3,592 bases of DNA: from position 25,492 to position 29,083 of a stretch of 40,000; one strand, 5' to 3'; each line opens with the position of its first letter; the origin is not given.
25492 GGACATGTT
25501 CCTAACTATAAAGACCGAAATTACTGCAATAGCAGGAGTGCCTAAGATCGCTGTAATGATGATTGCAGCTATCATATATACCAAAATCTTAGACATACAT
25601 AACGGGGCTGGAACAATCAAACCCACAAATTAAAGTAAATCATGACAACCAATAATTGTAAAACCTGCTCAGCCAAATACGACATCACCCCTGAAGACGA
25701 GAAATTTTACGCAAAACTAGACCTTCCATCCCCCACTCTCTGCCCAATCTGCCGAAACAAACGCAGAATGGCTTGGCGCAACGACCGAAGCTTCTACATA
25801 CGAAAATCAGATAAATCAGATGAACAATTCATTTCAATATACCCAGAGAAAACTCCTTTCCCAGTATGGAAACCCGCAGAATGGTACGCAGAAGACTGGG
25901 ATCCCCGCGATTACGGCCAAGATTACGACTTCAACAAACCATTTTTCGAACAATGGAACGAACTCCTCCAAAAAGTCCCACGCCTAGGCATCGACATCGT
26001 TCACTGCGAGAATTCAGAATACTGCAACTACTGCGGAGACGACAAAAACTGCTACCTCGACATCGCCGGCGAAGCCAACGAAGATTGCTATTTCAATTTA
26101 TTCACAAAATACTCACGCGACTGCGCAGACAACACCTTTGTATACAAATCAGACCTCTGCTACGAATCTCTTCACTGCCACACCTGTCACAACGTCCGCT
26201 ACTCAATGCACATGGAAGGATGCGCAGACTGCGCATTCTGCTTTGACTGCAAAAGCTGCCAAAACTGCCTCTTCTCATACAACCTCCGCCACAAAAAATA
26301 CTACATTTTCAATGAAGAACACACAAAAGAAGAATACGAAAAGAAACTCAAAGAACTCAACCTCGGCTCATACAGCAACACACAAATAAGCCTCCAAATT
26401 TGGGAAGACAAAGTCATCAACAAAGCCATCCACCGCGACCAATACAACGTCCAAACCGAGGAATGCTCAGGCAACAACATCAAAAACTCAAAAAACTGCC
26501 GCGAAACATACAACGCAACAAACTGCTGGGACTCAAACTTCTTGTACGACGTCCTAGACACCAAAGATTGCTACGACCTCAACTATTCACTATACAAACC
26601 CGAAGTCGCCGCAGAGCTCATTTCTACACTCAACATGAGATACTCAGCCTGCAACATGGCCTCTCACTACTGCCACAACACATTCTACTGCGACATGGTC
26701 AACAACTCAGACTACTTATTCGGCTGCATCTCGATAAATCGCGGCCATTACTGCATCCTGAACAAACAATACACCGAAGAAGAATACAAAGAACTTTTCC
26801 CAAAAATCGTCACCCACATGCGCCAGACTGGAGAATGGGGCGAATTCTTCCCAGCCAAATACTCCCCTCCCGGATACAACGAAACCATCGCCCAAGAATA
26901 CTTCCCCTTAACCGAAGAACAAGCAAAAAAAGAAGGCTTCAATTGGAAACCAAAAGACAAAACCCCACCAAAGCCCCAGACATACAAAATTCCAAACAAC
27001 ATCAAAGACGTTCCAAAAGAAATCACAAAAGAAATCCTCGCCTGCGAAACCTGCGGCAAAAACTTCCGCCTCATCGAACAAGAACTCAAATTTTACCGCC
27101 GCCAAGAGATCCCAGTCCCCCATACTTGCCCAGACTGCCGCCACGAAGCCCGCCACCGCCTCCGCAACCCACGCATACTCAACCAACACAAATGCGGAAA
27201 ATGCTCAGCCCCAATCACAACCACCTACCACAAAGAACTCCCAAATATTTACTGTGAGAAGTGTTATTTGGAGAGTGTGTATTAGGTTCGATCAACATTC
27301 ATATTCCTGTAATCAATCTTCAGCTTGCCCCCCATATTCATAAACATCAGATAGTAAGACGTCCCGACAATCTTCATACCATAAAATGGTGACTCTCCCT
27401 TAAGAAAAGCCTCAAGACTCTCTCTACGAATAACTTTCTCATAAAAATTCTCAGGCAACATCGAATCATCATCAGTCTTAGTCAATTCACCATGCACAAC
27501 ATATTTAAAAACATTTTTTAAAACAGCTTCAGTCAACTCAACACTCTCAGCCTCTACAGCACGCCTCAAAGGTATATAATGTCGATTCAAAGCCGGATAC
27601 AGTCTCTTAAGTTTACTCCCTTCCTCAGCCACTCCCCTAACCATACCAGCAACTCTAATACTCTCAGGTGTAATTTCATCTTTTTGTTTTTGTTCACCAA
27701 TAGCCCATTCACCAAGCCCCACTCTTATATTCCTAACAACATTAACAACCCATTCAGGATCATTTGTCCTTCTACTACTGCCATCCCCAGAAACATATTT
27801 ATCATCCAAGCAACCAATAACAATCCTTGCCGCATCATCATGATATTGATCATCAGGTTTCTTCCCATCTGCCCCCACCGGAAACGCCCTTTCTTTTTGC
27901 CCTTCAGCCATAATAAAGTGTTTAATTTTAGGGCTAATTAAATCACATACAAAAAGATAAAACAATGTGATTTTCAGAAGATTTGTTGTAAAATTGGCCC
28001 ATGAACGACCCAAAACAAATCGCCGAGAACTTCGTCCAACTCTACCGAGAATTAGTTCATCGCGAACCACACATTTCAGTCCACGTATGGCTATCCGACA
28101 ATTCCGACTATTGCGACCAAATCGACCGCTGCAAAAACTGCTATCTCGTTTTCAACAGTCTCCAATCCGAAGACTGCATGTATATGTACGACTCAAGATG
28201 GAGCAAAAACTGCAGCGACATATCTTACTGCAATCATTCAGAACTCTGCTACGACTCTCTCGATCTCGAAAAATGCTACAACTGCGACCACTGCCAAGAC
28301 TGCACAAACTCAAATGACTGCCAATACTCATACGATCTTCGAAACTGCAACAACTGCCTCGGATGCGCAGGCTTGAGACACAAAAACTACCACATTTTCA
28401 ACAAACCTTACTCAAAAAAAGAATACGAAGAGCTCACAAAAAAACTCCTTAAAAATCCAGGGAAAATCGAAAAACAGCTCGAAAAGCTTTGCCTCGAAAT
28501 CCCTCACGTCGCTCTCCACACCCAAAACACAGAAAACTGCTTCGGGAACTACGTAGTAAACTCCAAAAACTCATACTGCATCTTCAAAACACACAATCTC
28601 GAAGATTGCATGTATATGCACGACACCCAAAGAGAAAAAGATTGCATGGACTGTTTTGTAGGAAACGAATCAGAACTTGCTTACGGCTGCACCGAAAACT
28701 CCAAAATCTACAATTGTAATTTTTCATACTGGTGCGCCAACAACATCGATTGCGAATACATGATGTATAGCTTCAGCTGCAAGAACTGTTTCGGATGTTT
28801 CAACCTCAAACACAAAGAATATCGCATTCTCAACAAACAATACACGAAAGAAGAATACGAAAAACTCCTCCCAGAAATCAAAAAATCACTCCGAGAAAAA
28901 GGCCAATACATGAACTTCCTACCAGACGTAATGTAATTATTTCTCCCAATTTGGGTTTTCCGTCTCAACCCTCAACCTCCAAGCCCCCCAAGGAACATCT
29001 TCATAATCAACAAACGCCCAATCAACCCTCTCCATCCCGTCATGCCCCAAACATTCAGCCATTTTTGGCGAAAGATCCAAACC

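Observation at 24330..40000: Five-member cluster of cysteine-ladder proteins that I cannot assign to any characterised family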

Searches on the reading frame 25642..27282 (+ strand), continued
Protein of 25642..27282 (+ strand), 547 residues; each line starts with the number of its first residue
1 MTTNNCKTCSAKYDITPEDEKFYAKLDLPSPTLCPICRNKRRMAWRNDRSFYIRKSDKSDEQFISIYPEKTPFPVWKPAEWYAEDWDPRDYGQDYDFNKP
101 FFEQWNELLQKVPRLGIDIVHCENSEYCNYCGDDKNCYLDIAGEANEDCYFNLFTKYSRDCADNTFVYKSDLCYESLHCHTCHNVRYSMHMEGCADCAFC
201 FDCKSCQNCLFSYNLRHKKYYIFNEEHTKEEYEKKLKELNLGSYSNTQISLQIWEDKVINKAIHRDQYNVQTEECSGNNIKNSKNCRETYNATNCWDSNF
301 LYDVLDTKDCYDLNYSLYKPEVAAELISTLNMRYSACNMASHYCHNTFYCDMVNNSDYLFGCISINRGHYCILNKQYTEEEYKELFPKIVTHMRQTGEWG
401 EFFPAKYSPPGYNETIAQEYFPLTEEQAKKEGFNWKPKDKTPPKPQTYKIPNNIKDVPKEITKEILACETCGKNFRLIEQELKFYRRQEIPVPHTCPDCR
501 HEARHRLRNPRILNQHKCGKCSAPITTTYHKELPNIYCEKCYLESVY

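Call 48: search_protein_families(library=padloc, proteins=[window:25642-27282:+, L027:4691-5548:-, L021:1-2481:-], max_evalue=0.01)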
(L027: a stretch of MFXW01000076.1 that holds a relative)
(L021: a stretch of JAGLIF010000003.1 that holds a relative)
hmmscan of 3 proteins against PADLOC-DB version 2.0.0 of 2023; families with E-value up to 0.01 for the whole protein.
window:25642-27282:+ (547 aa): 0 families

L027:4691-5548:- (285 aa): 0 families

L021:1-2481:- (827 aa): 5 families
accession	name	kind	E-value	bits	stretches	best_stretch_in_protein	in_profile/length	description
PDLC04140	mad8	-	3.8e-17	60.8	1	400-744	23-285/314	mads_8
PDLC04103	HerA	-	1e-06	25.4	1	405-444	173-212/579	-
PDLC04105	HerA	-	1.5e-05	21.8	1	404-449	166-212/576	-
PDLC01055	HerA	-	0.00032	17.6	1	404-438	157-191/532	Type III coevolved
PDLC04098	HerA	-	0.003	14.2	0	405-475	175-229/686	-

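Call 49: search_protein_families(library=phrogs, proteins=[window:25642-27282:+, L027:4691-5548:-, L021:1-2481:-], max_evalue=0.01)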
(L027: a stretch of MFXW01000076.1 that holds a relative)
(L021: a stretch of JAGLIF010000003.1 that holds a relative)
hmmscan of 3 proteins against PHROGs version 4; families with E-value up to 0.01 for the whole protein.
window:25642-27282:+ (547 aa): 0 families

L027:4691-5548:- (285 aa): 0 families

L021:1-2481:- (827 aa): 3 families
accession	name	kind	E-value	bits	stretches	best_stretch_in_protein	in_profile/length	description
phrog_5156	-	unknown function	1.5e-81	275.7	1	44-805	75-810/824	-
phrog_7035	-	unknown function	3.1e-14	53.3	2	606-701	446-550/969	-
phrog_2666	-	head and packaging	1.1e-07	31.9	1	388-448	305-365/555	terminase large subunit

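Call 50: find_related_loci(query=A2, collection=viral_contigs, flank=10000)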
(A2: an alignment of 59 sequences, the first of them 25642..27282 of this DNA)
Query A2 (547 aa) in viral_contigs; peptide patterns used: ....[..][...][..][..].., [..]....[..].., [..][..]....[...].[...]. (x = any residue, [..] = any of these).
108 stretches matched a pattern; 1 encode a relative of the query (tblastn E <= 1e-3); 1 distinct loci.
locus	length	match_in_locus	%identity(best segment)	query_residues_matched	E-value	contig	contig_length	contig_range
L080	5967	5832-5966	49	206-386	3e-9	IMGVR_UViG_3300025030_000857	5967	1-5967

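Call 51: search_dna_similar(query=window:25642-27282:+, collection=phages, mode=protein, max_evalue=0.001)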
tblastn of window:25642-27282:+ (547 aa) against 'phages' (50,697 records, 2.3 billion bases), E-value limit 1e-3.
No match.

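Call 76: find_encoding_contigs(protein=P0306, flank=10000, max_places=1)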
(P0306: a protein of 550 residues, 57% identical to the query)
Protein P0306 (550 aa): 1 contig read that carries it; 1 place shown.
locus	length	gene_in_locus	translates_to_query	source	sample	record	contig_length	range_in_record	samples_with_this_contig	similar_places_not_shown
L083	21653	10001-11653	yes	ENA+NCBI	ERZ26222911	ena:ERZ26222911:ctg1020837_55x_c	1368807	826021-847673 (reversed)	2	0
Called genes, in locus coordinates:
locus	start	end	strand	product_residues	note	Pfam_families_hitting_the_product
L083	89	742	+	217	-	-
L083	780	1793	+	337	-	PF00953:Glycos_transf_4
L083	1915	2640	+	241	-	PF00970:FAD_binding_6, PF00175:NAD_binding_1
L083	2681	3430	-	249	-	PF09335:VTT_dom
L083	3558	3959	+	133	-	PF08570:DUF1761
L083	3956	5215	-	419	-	PF01738:DLH, PF12740:PETase (weak), PF00326:Peptidase_S9 (faint), PF08840:BAAT_C (faint)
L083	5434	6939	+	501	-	PF03816:LytR_cpsA_psr, PF13399:LytR_C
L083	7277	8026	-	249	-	PF01978:TrmB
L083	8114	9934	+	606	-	-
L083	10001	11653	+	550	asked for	-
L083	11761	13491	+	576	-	-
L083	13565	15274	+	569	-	-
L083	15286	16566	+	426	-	PF13727:CoA_binding_3, PF02397:Bac_transf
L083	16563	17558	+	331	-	PF00483:NTP_transferase, PF12804:NTP_transf_3, PF25084:LbH_EIF2B, PF00132:Hexapep (faint), PF25087:GMPPB_C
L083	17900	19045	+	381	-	PF02739:5_3_exonuc_N, PF01367:5_3_exonuc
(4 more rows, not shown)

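Call 79: find_related_loci(query=A3, collection=metagenome_contigs, flank=8000)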
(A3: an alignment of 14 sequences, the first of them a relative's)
Query A3 (791 aa) in metagenome_contigs; peptide patterns used: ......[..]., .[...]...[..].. (x = any residue, [..] = any of these).
600 stretches matched a pattern (row limit reached: there are more); 546 encode a relative of the query (tblastn E <= 1e-3); the best 80 are kept; 80 distinct loci.
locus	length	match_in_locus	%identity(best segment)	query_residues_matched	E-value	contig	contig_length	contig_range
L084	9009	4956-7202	79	45-791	0e+0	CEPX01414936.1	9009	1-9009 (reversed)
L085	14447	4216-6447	75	47-791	0e+0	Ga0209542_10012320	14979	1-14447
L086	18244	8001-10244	75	41-791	0e+0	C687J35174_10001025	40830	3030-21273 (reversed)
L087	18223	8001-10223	75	51-791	0e+0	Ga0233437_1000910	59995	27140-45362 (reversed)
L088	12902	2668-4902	67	47-791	0e+0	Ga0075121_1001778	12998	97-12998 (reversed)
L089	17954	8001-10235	85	47-791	0e+0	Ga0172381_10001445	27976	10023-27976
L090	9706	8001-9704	80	41-608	0e+0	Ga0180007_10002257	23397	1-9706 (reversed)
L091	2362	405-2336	67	47-690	0e+0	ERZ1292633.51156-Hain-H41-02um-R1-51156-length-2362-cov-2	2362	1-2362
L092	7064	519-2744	58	47-791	0e+0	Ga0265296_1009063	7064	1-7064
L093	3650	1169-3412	57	36-791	0e+0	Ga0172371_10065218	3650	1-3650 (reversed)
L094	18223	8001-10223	59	48-791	0e+0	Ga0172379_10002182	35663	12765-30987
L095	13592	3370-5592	57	49-791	0e+0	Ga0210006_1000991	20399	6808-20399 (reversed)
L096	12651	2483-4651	58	67-791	0e+0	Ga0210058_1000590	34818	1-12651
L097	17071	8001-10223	54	49-791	0e+0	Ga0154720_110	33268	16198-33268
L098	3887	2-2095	58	95-791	0e+0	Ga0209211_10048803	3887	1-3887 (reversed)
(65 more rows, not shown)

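Call 87: find_encoding_contigs(protein=P0268, flank=10000, max_places=1)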
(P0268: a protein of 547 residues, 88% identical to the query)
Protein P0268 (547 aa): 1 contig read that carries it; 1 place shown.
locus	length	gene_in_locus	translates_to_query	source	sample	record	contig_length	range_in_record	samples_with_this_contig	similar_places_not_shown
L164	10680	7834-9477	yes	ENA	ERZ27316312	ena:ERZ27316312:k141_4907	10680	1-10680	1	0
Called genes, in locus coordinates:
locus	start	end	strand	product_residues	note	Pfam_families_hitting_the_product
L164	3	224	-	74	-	?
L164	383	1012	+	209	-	PF00406:ADK, PF13207:AAA_17, PF13238:AAA_18 (faint)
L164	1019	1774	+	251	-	PF00557:Peptidase_M24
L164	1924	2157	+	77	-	PF01176:eIF-1a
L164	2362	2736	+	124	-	PF00416:Ribosomal_S13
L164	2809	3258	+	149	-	PF00411:Ribosomal_S11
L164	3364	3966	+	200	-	PF00163:Ribosomal_S4, PF01479:S4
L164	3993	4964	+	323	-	PF01193:RNA_pol_L, PF01000:RNA_pol_A_bac, PF14520:HHH_5 (faint), PF03118:RNA_pol_A_CTD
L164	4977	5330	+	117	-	PF01196:Ribosomal_L17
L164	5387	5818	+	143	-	PF00572:Ribosomal_L13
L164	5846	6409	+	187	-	PF00380:Ribosomal_S9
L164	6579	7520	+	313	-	-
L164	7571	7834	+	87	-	-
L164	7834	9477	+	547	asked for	PF13451:zf_Tbcl (faint)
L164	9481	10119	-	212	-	-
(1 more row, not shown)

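Call 88: find_encoding_contigs(protein=P0269, flank=10000, max_places=1)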
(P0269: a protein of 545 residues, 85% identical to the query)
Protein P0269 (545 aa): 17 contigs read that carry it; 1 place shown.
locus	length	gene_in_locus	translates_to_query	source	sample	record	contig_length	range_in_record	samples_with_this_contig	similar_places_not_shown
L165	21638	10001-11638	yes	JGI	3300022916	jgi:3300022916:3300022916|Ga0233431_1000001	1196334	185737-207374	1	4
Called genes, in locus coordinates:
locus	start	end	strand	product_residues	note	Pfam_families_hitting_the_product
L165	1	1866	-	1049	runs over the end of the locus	-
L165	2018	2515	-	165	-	-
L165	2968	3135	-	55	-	-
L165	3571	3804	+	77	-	PF01176:eIF-1a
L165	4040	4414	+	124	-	PF00416:Ribosomal_S13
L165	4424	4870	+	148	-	PF00411:Ribosomal_S11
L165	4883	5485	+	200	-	PF00163:Ribosomal_S4, PF01479:S4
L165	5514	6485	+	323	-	PF01193:RNA_pol_L, PF01000:RNA_pol_A_bac, PF14520:HHH_5 (faint), PF03118:RNA_pol_A_CTD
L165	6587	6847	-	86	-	-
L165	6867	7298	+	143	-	PF00572:Ribosomal_L13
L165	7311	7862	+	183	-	PF00380:Ribosomal_S9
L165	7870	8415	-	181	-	-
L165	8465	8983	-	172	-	-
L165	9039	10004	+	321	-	-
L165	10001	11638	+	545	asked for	-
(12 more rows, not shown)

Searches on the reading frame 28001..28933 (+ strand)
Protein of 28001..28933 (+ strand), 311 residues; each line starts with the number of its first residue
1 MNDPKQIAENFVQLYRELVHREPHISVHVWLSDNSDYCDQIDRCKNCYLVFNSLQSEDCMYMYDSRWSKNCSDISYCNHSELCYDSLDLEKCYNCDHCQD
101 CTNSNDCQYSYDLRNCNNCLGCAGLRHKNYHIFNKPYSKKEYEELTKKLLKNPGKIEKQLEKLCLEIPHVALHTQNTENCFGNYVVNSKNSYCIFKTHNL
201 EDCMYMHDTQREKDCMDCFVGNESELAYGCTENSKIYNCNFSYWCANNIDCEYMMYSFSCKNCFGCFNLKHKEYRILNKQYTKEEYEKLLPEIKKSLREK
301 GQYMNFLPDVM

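Call 4: search_protein_families(library=pfam, proteins=[window:28001-28933:+], max_evalue=1)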
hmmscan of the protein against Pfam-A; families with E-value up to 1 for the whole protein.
window:28001-28933:+ (311 aa): 3 families
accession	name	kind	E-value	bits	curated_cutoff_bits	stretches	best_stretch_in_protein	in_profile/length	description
PF07028.16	DUF1319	-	0.073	13.7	28.1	1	130-166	65-101/109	Protein of unknown function (DUF1319)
PF22107.2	Pch2_N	-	0.2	12.7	27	0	277-308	11-42/91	Pch2 N-terminal domain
PF24580.1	DUF7607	-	0.26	11.9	27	1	125-170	27-72/110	Domain of unknown function (DUF7607)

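Call 5: search_protein_families(library=ncbifam, proteins=[window:28001-28933:+], max_evalue=1)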
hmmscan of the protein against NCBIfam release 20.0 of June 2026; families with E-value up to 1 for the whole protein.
window:28001-28933:+ (311 aa): 0 families
